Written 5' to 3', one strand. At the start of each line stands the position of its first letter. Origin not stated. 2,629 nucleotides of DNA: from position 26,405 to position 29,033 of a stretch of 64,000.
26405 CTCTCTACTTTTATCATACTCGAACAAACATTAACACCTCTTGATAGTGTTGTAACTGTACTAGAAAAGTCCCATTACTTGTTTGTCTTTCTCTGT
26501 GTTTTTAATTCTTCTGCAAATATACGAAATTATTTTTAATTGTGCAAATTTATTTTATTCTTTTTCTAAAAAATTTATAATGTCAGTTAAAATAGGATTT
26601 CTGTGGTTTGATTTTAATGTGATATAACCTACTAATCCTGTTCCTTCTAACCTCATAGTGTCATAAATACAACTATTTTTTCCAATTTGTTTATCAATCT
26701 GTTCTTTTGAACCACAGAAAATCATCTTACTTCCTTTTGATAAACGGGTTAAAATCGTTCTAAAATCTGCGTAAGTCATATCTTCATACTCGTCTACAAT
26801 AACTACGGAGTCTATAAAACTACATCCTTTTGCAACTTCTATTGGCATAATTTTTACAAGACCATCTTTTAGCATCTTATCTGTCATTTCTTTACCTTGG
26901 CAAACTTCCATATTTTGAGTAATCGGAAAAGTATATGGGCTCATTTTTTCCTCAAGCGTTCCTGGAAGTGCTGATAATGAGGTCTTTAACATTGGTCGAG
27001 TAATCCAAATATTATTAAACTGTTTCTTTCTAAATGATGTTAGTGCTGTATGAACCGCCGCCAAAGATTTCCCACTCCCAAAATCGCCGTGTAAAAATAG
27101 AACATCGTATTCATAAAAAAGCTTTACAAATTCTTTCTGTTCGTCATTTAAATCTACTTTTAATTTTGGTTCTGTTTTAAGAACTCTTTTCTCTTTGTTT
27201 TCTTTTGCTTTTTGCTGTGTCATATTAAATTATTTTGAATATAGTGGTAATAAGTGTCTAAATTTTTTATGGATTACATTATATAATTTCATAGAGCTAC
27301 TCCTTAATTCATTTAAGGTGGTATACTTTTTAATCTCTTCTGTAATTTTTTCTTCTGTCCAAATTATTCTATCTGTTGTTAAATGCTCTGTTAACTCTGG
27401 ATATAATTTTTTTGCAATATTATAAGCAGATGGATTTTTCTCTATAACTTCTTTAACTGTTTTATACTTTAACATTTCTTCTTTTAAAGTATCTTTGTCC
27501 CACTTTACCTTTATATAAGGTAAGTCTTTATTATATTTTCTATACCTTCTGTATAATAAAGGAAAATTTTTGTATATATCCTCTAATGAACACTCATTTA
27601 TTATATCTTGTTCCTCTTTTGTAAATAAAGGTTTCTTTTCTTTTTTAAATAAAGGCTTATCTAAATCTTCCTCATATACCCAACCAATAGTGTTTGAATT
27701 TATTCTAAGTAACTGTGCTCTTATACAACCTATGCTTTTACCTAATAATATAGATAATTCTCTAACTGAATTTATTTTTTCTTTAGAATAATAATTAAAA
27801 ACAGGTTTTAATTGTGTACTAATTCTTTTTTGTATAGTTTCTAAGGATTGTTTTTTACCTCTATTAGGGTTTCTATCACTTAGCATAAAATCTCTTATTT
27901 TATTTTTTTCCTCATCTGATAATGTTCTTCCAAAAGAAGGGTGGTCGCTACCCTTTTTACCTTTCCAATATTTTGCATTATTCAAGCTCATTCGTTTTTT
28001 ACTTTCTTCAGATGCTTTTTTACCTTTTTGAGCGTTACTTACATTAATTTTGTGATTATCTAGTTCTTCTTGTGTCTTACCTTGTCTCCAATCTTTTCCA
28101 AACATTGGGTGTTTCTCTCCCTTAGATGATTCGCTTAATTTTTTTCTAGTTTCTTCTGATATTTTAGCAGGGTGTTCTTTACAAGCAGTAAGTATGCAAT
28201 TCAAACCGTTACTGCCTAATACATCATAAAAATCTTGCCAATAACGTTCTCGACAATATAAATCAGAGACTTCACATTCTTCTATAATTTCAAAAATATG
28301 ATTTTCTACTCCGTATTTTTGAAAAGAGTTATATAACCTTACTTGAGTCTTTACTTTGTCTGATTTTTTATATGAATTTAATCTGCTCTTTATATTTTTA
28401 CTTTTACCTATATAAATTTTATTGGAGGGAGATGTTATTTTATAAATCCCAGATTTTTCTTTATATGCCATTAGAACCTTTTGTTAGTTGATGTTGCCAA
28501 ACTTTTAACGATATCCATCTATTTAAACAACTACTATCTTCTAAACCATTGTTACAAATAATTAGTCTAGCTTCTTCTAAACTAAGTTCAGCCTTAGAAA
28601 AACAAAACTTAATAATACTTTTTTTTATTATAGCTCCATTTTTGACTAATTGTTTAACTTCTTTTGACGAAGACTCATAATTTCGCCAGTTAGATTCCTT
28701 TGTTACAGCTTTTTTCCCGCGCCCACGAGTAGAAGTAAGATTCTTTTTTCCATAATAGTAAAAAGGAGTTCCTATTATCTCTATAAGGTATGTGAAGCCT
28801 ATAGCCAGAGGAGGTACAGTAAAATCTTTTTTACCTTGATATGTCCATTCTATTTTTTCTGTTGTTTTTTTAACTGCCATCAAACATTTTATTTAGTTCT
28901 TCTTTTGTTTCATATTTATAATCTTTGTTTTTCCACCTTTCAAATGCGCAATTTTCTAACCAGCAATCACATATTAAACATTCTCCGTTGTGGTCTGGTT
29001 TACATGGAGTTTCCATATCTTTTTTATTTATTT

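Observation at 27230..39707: Three freestanding homing-endonuclease genes from different families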

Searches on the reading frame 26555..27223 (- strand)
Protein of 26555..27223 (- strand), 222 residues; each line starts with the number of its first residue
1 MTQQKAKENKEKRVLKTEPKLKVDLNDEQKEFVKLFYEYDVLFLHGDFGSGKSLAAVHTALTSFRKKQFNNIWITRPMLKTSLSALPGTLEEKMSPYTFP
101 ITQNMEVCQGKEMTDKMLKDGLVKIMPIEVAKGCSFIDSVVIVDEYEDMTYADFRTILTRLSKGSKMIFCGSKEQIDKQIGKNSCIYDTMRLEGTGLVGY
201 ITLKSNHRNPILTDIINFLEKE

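Call 3: search_protein_families(library=pfam, proteins=[window:26555-27223:-], max_evalue=0.01)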
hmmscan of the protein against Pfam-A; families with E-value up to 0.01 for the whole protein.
window:26555-27223:- (222 aa): 4 families
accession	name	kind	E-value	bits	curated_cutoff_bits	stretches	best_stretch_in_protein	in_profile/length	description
PF02562.22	PhoH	-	2.7e-37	128.7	27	1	26-218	6-203/205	PhoH-like protein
PF00270.35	DEAD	-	0.00022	21.4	26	1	28-160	3-140/167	DEAD/DEAH box helicase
PF13604.12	AAA_30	-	0.00029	21.1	27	0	139-177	90-129/191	AAA domain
PF13245.12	AAA_19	-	0.00058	20.5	25.1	1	29-176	1-129/134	AAA domain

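Call 4: search_protein_families(library=phrogs, proteins=[window:26555-27223:-], max_evalue=0.001)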
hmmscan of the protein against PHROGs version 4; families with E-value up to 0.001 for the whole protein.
window:26555-27223:- (222 aa): 5 families
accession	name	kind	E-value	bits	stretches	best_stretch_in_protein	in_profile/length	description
phrog_170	-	other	8e-46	157.9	1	5-220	57-278/323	PhoH-like phosphate starvation-inducible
phrog_2765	-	other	5.6e-35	122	1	7-211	216-435/443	PhoH-like phosphate starvation-inducible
phrog_4412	-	DNA, RNA and nucleotide metabolism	2.7e-09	36.9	1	5-190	311-473/743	exonuclease V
phrog_32482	-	other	9.4e-09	35.4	1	63-175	419-533/589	PhoH-like phosphate starvation-inducible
phrog_979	-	head and packaging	0.00035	20.3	0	7-74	136-201/642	terminase large subunit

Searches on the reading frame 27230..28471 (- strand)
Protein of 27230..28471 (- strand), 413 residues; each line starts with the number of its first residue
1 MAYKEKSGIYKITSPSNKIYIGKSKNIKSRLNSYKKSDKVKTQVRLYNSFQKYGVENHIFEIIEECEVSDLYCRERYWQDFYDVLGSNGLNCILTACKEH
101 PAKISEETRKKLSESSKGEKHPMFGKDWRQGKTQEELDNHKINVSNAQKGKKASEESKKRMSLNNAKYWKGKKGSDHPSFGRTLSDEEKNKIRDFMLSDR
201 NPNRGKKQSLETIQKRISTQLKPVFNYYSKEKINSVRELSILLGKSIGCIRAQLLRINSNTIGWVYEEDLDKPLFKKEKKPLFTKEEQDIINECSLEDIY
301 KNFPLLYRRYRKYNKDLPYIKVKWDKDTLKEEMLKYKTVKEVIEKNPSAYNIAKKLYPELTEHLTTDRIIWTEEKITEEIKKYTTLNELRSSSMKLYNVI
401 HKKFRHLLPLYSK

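Call 3: search_protein_families(library=pfam, proteins=[window:27230-28471:-], max_evalue=0.01)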
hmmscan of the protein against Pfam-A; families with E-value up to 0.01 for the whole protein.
window:27230-28471:- (413 aa): 2 families
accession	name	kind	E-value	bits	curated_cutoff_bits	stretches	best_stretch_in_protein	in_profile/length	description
PF07460.16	NUMOD3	-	2.2e-16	59.9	20.4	1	103-126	3-26/37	NUMOD3 motif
PF01541.30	GIY-YIG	-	5.1e-08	33.5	22.6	1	7-80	2-70/78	GIY-YIG catalytic domain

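Call 4: search_protein_families(library=phrogs, proteins=[window:27230-28471:-], max_evalue=0.001)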
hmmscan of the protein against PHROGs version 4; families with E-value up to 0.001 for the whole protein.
window:27230-28471:- (413 aa): 6 families
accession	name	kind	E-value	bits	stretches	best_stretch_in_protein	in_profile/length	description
phrog_314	-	DNA, RNA and nucleotide metabolism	7e-25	89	1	5-128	177-329/574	homing endonuclease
phrog_5123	-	DNA, RNA and nucleotide metabolism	5e-10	40.5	1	9-91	4-87/152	homing endonuclease with GIY-YIG motif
phrog_20046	-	unknown function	2.9e-09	37.8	1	291-400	119-229/302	-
phrog_19446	-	DNA, RNA and nucleotide metabolism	4.3e-09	37.2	1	9-162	4-158/254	homing endonuclease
phrog_7168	-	DNA, RNA and nucleotide metabolism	2.8e-07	31.3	1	7-210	2-185/284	homing endonuclease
phrog_1111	-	DNA, RNA and nucleotide metabolism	0.00031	21.6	1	5-44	34-73/139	endonuclease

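Call 36: find_homologous_proteins(query=window:27230-28471:-, max_evalue=0.001)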
Query window:27230-28471:- (413 aa): 1081 proteins with E <= 0.001 among 6465 candidates; the best 120 are listed.
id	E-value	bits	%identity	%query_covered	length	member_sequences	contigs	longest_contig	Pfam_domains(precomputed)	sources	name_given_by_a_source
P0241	4.7e-271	916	100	100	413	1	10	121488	PF07460.17,PF01541.31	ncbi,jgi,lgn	jgi:group I intron endonuclease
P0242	3.6e-180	617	67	100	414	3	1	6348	PF07460.17,PF01541.31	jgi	jgi:group I intron endonuclease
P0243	4.0e-150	518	59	99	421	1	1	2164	PF07460.17,PF01541.31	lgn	-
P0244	6.7e-138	478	54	99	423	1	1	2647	PF07460.17,PF01541.31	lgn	-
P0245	1.6e-112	394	48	100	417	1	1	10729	PF07460.17,PF01541.31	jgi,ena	-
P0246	6.0e-110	386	50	99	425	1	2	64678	PF01541.31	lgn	-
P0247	6.4e-101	356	55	77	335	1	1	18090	PF07460.17,PF01541.31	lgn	-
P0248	2.5e-86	308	56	65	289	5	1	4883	PF07460.17,PF01541.31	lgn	-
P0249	3.5e-47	179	47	52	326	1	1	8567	PF07460.17,PF01541.31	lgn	-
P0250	1.7e-45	174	51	42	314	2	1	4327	PF07460.17,PF01541.31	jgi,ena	-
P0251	9.1e-44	168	65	29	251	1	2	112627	PF01541.31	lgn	-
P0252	3.1e-43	166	45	52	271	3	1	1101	PF07460.17,PF01541.31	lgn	-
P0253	3.1e-43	166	41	64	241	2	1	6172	PF07460.17,PF01541.31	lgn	-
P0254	5.8e-43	165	45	53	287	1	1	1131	PF07460.17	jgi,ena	jgi:group I intron endonuclease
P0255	1.3e-42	164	57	32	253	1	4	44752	PF01541.31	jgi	jgi:group I intron endonuclease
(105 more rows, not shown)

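Call 37: find_encoding_contigs(protein=P0242, flank=4000, max_places=2)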
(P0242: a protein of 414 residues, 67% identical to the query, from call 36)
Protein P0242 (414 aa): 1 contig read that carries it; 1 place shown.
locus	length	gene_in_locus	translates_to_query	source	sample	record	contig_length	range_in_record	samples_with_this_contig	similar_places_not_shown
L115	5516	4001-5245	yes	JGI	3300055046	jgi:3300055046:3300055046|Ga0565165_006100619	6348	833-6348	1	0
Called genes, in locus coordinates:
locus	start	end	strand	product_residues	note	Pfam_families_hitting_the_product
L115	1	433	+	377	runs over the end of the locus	PF05265:DUF723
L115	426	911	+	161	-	-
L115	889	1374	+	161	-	-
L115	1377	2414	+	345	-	PF00154:RecA_N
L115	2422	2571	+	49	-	-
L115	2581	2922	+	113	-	-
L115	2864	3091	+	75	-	-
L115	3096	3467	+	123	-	-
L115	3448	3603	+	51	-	-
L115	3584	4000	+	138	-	-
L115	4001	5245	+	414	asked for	PF01541:GIY-YIG (weak), PF07460:NUMOD3 (weak)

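Call 38: find_encoding_contigs(protein=P0246, flank=4000, max_places=2)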
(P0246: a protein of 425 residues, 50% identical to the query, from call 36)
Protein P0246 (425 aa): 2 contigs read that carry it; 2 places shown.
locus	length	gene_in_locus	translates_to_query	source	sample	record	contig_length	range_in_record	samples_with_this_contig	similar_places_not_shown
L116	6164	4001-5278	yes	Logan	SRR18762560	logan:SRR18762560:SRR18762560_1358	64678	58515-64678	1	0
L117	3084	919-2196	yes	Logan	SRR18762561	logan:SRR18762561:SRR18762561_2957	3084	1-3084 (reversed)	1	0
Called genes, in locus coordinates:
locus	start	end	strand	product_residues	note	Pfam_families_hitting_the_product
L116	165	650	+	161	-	-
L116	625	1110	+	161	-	-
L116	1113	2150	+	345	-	PF00154:RecA_N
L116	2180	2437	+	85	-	-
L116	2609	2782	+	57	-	-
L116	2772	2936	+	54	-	-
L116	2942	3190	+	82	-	-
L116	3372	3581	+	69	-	-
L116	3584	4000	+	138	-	-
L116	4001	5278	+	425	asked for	PF01541:GIY-YIG (weak)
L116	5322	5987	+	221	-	PF02562:PhoH, PF13245:AAA_19 (weak)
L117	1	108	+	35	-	?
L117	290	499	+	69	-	-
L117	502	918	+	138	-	-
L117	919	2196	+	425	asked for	PF01541:GIY-YIG (weak)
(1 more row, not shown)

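Call 39: find_encoding_contigs(protein=P0245, flank=4000, max_places=2)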
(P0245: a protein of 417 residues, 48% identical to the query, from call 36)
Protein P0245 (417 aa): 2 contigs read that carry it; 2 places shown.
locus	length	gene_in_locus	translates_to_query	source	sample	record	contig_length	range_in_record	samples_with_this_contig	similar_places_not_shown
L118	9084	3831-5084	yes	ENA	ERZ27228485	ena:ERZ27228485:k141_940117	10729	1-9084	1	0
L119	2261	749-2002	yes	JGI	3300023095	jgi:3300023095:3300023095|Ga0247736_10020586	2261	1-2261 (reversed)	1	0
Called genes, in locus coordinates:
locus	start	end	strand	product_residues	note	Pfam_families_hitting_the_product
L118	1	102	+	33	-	?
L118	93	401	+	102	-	-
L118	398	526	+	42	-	-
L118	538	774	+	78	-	-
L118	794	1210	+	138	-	-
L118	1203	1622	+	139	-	-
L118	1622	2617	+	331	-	PF00154:RecA_N, PF13481:AAA_25 (faint), PF03796:DnaB_C (faint), PF06745:ATPase (faint), PF08423:Rad51 (weak), PF13479:AAA_24 (weak), PF21096:RecA_C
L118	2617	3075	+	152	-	PF18907:DUF5662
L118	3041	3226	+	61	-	-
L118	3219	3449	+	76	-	-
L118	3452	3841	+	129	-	-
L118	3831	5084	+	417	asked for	PF01541:GIY-YIG (weak), PF07460:NUMOD3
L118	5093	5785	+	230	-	PF02562:PhoH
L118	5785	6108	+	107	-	-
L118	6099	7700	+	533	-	PF18909:dGTP_diPhyd_N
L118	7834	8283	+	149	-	-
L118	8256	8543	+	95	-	-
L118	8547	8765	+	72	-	-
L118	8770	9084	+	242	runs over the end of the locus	-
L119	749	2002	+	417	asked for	PF01541:GIY-YIG (weak), PF07460:NUMOD3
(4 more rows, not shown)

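Call 82: search_solved_structures(query=window:27230-28471:-, max_evalue=0.01, show_alignments=2)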
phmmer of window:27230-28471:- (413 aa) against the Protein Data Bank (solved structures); distinct sequences matched with E-value up to 0.01: 0.

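Call 84: search_solved_structures(query=A8, max_evalue=0.1, show_alignments=1)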
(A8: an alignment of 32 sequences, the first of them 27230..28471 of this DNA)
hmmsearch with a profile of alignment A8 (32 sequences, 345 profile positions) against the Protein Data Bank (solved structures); distinct sequences matched with E-value up to 0.1: 4.
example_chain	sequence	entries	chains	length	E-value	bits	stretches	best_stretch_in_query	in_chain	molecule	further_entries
1mk0_A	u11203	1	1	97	2.9e-08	37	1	6-55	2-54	Intron-associated endonuclease 1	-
1ln0_A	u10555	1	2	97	3.7e-06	30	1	6-78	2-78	intron-associated endonuclease 1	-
2wsh_A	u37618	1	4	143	0.022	17.6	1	4-41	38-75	ENDONUCLEASE II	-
1i3j_A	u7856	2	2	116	0.024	17.5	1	114-154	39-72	INTRON-ASSOCIATED ENDONUCLEASE 1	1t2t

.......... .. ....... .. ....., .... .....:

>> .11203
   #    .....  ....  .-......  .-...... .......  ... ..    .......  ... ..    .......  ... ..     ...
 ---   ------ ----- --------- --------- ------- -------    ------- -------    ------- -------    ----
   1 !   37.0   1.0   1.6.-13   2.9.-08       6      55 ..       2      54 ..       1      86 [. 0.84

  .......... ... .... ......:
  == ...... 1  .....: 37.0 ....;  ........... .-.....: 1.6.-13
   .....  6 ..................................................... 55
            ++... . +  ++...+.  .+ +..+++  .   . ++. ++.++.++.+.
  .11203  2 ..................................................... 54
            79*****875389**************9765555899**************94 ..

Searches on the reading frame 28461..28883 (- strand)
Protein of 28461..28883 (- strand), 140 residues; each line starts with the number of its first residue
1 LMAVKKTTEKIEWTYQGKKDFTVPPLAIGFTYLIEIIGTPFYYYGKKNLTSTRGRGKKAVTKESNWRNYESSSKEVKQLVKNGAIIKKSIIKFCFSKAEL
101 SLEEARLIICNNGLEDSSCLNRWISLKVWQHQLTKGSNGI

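Call 3: search_protein_families(library=pfam, proteins=[window:28461-28883:-], max_evalue=0.01)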
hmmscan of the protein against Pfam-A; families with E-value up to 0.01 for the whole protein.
window:28461-28883:- (140 aa): 1 family
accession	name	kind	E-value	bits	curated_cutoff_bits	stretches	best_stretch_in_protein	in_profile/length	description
PF19835.5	SegE_GIY-YIG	-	8.6e-18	65.2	25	1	13-118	1-111/123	Putative endonuclease segE, GIY-YIG domain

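Call 4: search_protein_families(library=phrogs, proteins=[window:28461-28883:-], max_evalue=0.001)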
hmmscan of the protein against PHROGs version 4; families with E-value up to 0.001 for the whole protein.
window:28461-28883:- (140 aa): 2 families
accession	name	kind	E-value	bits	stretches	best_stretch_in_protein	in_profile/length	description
phrog_447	-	other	1.5e-17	64.8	1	6-117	3-119/148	NAD synthetase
phrog_7363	-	DNA, RNA and nucleotide metabolism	3.8e-09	37.3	1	48-125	45-123/356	homing endonuclease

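Call 15: search_solved_structures(query=window:28461-28883:-, max_evalue=1, show_alignments=2)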
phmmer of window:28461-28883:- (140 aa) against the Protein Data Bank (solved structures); distinct sequences matched with E-value up to 1: 4.
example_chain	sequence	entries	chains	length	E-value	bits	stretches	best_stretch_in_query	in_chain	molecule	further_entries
5gmk_G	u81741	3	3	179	0.27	14.4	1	62-122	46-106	Pre-mRNA-splicing factor CWC25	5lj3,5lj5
4v4b_BP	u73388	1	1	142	0.64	13.2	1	50-97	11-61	60S ribosomal protein L19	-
6r84_T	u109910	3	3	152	0.73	13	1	50-97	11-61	60S ribosomal protein L19-A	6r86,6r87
7zs5_BS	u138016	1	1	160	0.77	12.9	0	50-97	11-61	60S ribosomal protein L19-A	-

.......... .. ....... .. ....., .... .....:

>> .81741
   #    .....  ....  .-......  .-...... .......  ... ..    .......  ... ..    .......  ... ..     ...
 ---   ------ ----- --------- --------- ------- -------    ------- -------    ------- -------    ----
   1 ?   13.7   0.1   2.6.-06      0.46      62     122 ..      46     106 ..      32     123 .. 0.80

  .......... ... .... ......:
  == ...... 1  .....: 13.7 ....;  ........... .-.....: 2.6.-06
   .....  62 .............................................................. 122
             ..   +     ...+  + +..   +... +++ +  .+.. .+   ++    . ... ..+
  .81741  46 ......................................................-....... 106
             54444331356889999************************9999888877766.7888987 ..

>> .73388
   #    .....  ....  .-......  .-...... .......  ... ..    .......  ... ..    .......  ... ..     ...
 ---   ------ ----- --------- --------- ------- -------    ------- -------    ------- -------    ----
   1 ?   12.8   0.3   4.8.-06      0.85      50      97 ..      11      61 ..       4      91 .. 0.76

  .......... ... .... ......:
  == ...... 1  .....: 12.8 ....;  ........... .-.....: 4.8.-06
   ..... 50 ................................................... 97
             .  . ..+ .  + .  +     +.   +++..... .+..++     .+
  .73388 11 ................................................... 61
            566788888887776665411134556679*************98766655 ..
